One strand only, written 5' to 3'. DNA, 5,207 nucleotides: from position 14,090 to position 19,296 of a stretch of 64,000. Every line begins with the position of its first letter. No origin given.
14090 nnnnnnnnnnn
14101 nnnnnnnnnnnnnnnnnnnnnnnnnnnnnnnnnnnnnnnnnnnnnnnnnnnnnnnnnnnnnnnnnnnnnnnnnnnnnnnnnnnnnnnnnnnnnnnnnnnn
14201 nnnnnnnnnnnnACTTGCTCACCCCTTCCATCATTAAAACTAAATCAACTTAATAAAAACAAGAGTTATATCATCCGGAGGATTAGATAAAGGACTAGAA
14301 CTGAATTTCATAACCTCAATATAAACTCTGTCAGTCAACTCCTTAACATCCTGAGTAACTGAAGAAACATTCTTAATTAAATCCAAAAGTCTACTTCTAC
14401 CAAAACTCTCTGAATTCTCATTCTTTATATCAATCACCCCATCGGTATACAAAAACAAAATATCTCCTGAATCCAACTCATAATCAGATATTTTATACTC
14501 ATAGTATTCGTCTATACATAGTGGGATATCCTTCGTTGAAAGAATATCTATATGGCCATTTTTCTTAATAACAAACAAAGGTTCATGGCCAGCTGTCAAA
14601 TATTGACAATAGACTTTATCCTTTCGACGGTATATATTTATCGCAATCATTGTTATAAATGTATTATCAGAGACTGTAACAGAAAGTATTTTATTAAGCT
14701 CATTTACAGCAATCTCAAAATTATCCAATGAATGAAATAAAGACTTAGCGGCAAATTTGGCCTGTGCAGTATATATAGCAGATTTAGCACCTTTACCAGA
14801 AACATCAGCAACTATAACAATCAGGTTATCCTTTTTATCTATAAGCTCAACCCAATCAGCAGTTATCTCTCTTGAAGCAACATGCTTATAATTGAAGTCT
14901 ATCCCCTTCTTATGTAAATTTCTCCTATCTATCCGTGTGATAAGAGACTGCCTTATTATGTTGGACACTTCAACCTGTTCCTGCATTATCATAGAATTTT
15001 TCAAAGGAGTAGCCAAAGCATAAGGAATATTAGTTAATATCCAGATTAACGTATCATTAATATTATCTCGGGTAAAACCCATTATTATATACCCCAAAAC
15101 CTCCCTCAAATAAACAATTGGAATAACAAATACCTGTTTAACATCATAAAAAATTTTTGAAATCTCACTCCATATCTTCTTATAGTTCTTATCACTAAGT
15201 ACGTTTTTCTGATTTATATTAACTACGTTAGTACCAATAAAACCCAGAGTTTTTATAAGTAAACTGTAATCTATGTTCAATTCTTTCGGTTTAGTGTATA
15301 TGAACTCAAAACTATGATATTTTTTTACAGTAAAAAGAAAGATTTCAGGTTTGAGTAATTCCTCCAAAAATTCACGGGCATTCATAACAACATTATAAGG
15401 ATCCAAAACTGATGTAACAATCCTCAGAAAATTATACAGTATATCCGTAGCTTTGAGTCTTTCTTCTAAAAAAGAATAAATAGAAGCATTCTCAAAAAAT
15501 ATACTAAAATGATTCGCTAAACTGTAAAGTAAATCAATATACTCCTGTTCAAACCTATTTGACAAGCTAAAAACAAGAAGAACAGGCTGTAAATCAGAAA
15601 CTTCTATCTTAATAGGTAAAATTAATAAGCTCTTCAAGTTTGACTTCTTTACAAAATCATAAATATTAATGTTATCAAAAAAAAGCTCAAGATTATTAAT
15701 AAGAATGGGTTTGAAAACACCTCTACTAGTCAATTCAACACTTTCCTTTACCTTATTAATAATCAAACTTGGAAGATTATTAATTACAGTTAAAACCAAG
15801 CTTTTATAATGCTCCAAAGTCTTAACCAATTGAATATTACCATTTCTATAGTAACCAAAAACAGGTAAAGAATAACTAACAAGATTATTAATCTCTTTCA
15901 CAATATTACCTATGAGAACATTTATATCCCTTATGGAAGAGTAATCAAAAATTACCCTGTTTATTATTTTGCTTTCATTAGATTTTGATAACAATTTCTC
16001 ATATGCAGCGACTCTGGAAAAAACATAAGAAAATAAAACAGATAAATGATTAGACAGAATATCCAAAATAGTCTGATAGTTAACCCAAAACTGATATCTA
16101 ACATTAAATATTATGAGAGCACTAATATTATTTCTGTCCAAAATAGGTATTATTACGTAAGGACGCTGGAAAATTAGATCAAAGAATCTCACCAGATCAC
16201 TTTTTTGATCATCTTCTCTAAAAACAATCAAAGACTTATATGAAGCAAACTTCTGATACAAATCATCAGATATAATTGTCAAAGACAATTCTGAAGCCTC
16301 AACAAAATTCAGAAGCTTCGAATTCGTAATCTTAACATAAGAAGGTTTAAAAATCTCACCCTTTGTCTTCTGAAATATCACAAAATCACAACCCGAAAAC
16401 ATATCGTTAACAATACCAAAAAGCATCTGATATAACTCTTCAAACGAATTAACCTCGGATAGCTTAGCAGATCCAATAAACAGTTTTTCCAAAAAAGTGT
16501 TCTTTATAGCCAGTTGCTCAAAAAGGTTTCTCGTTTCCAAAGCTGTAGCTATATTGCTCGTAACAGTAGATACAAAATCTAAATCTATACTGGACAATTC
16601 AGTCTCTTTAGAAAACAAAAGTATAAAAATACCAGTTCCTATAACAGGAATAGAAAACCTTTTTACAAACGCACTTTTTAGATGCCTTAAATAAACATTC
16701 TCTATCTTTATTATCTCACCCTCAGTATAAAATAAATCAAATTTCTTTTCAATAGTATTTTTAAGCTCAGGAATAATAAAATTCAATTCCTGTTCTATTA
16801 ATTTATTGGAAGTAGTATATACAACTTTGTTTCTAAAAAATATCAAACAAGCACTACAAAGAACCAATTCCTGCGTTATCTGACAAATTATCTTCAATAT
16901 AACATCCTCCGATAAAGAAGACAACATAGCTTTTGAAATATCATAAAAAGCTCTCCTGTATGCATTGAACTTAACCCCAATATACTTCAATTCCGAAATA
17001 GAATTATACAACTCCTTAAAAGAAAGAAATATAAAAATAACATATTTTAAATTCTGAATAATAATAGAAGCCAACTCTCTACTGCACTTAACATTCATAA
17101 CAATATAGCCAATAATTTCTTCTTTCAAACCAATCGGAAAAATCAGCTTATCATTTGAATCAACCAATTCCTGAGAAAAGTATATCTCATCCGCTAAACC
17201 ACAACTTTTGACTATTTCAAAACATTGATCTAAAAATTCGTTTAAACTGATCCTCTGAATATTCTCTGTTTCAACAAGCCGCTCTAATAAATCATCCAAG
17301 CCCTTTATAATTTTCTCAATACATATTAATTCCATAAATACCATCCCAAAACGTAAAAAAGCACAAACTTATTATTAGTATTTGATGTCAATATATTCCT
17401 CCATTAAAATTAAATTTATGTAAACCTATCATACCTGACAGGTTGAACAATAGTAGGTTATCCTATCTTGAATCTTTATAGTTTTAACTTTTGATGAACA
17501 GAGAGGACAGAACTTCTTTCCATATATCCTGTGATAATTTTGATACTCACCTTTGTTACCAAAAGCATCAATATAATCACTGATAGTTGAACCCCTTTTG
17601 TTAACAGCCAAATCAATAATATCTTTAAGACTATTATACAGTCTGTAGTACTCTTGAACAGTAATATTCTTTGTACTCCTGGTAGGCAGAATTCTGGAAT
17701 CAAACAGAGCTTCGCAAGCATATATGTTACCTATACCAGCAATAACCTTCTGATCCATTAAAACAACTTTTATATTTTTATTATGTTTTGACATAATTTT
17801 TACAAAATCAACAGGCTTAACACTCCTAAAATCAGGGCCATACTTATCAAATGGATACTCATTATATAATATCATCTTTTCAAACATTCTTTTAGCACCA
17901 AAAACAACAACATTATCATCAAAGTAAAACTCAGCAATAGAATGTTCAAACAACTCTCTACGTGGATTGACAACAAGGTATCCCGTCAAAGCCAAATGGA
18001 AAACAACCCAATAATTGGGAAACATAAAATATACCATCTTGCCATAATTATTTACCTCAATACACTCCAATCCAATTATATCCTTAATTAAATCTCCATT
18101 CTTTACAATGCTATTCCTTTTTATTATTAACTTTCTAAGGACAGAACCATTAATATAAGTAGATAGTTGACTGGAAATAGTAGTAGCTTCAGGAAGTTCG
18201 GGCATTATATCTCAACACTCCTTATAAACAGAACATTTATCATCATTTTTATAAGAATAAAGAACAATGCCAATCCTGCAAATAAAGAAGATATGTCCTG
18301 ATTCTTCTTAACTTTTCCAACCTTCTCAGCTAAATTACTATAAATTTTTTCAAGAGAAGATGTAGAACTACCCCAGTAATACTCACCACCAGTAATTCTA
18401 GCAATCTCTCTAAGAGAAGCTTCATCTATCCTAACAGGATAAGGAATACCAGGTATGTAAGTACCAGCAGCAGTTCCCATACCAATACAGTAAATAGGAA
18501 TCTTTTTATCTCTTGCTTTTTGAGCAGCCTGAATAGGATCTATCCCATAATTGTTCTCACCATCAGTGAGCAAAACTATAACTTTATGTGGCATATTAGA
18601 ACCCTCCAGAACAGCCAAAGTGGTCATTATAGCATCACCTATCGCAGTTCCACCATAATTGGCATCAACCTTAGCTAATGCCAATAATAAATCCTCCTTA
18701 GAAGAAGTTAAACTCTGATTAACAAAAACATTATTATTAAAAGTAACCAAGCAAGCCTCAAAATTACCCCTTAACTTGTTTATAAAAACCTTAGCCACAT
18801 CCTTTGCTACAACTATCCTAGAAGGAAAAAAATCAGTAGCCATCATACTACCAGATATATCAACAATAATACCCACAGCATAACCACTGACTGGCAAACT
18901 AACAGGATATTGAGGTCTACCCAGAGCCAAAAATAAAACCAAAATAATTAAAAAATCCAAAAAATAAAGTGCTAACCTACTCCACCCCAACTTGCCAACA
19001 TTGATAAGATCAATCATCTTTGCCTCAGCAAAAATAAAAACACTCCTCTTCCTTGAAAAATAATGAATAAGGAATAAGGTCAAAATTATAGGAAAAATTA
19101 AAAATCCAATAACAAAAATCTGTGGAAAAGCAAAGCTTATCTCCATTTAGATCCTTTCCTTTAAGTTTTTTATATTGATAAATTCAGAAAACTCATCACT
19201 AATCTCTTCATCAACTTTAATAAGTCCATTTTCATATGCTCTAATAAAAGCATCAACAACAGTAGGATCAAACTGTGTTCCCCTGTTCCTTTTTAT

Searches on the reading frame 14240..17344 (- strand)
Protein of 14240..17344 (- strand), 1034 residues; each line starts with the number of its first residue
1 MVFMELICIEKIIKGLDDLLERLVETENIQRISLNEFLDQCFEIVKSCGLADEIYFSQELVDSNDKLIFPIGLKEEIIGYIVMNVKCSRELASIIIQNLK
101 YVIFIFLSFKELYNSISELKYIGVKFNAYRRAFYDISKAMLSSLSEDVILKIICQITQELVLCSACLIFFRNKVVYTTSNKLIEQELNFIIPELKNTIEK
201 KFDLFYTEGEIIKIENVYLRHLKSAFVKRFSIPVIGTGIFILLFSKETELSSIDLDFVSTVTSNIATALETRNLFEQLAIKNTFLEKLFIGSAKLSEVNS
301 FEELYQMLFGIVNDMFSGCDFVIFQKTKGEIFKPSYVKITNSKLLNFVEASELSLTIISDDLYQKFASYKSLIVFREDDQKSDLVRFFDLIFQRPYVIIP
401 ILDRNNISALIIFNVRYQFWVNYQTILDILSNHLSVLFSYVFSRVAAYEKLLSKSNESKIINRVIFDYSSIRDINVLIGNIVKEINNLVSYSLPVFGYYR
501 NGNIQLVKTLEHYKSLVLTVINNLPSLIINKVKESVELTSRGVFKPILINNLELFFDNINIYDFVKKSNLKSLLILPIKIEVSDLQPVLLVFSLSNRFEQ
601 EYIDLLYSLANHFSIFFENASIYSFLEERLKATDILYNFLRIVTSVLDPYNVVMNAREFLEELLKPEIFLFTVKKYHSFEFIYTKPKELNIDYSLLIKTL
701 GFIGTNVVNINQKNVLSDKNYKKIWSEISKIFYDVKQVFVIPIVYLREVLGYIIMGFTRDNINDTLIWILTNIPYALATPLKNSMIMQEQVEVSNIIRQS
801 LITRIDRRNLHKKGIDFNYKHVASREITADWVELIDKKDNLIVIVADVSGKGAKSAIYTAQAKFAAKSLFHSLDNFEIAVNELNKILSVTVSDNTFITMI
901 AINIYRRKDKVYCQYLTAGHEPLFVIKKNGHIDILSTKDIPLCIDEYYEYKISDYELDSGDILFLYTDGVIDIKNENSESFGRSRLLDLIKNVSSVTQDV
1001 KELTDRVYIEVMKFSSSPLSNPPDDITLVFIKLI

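Call 23: search_protein_families(library=pfam, proteins=[window:14240-17344:-])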
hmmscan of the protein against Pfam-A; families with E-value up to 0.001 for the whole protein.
window:14240-17344:- (1034 aa): 2 families
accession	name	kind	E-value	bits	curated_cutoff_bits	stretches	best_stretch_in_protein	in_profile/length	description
PF07228.17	SpoIIE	-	3.6e-33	115.6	25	1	838-1032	2-190/192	Stage II sporulation protein E (SpoIIE)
PF13185.12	GAF_2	-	1.9e-05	25.4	28.6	0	144-270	2-136/136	GAF domain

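Call 27: search_protein_families(library=ncbifam, proteins=[window:14240-17344:-], max_evalue=0.01)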
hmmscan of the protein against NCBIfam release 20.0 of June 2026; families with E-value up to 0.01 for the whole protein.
window:14240-17344:- (1034 aa): 1 family
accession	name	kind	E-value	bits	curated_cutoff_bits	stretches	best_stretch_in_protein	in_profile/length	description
NF045505.1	RR_RssB_Pseudo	equivalog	9.3e-10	38.1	700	1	794-998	156-366/394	two-component system response regulator RssB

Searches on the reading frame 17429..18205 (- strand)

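Call 23: search_protein_families(library=pfam, proteins=[window:17429-18205:-])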
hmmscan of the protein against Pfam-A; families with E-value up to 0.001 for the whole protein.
window:17429-18205:- (258 aa): 2 families
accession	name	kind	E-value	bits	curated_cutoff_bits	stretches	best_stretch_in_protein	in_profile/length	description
PF06831.19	H2TH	-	2.7e-21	75.8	34.7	1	128-209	9-90/93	Formamidopyrimidine-DNA glycosylase H2TH domain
PF01149.29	Fapy_DNA_glyco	-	9.9e-14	52.4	25.5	1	1-110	1-116/117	Formamidopyrimidine-DNA glycosylase N-terminal domain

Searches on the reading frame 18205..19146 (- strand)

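Call 23: search_protein_families(library=pfam, proteins=[window:18205-19146:-])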
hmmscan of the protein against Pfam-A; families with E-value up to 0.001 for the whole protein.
window:18205-19146:- (313 aa): 4 families
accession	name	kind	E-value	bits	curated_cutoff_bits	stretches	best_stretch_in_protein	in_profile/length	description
PF00092.34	VWA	-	4.5e-19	69.8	23.8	1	93-269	4-172/174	von Willebrand factor type A domain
PF13519.12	VWA_2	-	3.3e-16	60.3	27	1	93-197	3-107/107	von Willebrand factor type A domain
PF06707.17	DUF1194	-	1.2e-05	25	27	1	163-224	91-155/206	Protein of unknown function (DUF1194)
PF05762.20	VWA_CoxE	-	5.3e-05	23.2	26.4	1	93-204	61-167/222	VWA domain containing CoxE-like protein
